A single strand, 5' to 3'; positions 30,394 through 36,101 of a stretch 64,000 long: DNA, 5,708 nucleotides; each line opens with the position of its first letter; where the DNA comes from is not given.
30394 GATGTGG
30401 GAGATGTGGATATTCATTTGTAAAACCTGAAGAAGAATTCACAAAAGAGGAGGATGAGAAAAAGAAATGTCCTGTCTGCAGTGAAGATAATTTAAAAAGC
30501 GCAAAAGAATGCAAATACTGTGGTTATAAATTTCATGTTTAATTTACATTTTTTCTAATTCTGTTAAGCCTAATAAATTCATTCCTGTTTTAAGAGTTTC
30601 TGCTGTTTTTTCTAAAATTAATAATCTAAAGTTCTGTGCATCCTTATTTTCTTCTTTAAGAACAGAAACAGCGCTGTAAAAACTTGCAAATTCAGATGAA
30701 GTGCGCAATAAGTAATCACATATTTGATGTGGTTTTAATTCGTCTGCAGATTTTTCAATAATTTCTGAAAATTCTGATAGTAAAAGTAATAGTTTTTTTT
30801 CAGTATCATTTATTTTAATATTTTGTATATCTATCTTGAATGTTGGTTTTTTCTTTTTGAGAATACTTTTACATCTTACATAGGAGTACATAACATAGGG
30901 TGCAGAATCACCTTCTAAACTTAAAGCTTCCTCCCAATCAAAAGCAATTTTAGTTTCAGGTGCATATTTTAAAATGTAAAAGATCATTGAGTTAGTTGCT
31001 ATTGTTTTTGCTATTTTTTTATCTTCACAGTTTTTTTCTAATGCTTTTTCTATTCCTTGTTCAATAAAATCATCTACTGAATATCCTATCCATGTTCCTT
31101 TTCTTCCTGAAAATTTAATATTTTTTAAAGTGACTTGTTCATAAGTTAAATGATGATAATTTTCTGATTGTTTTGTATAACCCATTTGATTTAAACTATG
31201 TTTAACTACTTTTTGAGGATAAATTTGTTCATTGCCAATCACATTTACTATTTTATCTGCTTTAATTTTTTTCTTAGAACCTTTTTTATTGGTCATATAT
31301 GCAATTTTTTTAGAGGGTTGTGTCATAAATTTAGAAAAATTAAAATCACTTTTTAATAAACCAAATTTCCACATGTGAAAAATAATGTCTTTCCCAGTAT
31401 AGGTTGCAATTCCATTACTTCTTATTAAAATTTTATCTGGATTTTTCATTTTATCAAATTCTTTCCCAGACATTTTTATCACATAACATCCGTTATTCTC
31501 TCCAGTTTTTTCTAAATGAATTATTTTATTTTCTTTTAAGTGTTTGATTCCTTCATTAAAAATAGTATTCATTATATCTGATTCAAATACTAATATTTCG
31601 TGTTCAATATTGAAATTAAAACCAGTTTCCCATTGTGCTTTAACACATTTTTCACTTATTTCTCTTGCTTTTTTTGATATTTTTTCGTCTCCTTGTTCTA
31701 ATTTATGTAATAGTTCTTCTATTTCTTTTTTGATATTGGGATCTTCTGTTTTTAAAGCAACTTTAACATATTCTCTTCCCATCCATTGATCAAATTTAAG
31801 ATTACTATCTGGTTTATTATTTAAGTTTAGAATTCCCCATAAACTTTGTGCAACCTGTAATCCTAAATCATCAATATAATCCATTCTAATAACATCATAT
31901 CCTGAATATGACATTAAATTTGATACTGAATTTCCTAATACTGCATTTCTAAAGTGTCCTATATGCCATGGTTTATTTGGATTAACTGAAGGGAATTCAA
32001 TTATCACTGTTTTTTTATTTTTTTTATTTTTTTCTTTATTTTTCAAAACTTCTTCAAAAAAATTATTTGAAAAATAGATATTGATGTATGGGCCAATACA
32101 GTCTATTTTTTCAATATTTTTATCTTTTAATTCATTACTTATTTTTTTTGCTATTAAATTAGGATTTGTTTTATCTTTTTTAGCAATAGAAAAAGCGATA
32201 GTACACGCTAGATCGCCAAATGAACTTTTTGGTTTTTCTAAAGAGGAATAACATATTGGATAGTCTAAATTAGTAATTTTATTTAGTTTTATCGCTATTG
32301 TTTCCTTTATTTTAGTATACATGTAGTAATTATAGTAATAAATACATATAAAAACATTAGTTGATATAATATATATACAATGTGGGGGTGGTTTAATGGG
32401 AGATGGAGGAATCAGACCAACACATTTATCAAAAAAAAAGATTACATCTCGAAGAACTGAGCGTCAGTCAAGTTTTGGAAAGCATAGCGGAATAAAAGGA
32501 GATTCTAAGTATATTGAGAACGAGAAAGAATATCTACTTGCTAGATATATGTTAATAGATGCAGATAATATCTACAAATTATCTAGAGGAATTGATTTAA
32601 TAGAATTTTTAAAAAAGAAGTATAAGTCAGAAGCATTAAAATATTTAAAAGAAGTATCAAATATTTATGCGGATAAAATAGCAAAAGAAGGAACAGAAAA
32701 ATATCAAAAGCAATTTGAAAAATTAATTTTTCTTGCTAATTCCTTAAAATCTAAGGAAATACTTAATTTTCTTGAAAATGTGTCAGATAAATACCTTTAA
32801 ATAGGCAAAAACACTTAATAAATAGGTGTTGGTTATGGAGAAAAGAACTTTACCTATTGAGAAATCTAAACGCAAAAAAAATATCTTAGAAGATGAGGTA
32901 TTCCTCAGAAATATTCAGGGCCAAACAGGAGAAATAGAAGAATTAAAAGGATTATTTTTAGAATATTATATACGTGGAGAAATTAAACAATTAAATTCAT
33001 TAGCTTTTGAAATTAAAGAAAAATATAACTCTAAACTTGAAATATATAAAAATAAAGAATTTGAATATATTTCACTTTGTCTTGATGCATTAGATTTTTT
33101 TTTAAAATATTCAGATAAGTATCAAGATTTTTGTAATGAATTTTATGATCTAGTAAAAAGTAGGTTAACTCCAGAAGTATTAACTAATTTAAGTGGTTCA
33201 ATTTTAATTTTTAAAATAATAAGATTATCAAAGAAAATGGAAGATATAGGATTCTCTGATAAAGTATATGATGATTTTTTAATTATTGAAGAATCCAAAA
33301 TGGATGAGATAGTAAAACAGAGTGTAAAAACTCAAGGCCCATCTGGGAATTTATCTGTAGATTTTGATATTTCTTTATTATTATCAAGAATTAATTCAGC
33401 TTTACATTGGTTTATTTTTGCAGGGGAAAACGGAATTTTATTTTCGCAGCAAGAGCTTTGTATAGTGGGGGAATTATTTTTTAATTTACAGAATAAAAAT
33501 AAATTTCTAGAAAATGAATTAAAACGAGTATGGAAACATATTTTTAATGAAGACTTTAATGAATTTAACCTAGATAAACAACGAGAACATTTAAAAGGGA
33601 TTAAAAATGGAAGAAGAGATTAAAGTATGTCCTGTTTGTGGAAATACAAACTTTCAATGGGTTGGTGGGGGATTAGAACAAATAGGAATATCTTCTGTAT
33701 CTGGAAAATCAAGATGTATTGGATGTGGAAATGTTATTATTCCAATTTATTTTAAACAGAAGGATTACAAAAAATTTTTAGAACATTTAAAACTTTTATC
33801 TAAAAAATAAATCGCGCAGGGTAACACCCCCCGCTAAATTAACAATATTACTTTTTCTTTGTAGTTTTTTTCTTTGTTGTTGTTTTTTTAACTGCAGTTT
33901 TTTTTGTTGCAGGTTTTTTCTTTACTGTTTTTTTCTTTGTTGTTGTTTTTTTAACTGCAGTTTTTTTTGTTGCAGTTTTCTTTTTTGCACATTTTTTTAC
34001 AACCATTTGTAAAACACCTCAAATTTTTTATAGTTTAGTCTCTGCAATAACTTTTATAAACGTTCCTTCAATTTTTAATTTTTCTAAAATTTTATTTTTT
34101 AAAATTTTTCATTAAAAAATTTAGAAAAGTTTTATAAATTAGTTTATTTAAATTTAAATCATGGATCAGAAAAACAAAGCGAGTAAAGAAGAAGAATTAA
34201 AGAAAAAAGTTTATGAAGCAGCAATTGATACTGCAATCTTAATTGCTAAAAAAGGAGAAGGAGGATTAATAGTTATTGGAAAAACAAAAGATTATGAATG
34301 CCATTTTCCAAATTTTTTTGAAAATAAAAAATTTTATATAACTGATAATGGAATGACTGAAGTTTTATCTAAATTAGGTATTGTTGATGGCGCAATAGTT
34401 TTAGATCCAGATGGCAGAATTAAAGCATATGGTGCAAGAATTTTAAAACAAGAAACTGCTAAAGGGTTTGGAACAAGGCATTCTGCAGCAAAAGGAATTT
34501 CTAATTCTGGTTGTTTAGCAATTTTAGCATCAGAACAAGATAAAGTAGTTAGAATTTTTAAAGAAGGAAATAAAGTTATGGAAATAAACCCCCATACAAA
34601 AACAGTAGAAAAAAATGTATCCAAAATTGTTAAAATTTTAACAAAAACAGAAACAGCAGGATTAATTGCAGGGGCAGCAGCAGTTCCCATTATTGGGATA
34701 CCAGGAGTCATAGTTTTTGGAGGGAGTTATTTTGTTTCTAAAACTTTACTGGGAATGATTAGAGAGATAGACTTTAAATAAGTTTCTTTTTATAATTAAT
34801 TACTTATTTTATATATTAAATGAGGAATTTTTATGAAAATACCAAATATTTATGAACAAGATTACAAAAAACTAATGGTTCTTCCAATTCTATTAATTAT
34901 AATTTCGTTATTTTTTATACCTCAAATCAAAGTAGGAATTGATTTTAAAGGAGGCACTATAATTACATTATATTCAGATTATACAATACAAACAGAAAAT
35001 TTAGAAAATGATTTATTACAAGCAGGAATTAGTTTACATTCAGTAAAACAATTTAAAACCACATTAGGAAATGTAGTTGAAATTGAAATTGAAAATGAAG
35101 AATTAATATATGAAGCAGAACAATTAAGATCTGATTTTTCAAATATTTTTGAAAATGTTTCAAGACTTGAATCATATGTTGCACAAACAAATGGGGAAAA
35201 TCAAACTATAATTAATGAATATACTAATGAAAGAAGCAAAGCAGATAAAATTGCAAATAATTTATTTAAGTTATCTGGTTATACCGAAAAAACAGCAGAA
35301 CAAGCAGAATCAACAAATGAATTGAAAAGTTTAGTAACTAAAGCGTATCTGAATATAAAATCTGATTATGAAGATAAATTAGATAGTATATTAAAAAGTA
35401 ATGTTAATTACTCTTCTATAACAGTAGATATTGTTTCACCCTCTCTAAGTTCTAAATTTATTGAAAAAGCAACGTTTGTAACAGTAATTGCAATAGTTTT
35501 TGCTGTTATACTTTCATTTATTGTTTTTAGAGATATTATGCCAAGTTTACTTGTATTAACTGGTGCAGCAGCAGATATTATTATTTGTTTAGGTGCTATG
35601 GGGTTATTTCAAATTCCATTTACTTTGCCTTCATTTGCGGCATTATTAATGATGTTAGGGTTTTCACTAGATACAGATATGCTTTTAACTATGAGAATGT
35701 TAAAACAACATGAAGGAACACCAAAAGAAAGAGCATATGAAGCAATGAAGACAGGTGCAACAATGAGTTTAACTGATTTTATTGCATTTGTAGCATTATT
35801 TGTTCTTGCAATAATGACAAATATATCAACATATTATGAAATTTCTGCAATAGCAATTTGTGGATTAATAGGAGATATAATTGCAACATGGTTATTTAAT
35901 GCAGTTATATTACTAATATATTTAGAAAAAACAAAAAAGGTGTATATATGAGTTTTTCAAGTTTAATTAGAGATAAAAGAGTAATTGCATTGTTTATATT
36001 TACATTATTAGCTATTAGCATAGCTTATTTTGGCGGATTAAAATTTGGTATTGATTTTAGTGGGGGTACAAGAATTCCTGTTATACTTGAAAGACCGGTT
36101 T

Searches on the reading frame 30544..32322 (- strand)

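Call 10: search_protein_families(library=pfam, proteins=[window:30544-32322:-], max_evalue=0.0001)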
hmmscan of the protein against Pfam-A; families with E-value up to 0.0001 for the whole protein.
window:30544-32322:- (592 aa): 3 families
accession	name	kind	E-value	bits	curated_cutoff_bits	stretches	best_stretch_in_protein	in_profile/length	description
PF05746.21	DALR_1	-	2.1e-29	102.4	22.3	1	477-592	1-117/117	DALR anticodon binding domain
PF00750.26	tRNA-synt_1d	-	2.6e-27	96.2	23.3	1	93-315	6-221/349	tRNA synthetases class I (R), catalytic domain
PF03485.21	Arg_tRNA_synt_N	-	8.5e-16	58.8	21.5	1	4-84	2-85/85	Arginyl tRNA synthetase N terminal domain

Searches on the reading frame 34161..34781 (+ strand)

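Call 11: search_protein_families(library=pfam, proteins=[window:34161-34781:+], max_evalue=0.0001)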
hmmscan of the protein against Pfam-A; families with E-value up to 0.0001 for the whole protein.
window:34161-34781:+ (206 aa): 1 family
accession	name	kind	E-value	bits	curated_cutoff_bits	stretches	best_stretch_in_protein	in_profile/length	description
PF02457.21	DAC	-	3.3e-14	52.9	27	1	28-137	7-118/119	DisA bacterial checkpoint controller nucleotide-binding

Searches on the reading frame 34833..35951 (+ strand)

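Call 11: search_protein_families(library=pfam, proteins=[window:34833-35951:+], max_evalue=0.0001)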
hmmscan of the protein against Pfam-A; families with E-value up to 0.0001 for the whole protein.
window:34833-35951:+ (372 aa): 1 family
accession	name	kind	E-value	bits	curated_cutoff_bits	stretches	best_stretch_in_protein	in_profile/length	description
PF02355.23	SecD_SecF_C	-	1.1e-24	87.3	20.5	1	189-365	8-188/189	Protein export membrane protein SecD/SecF, C-terminal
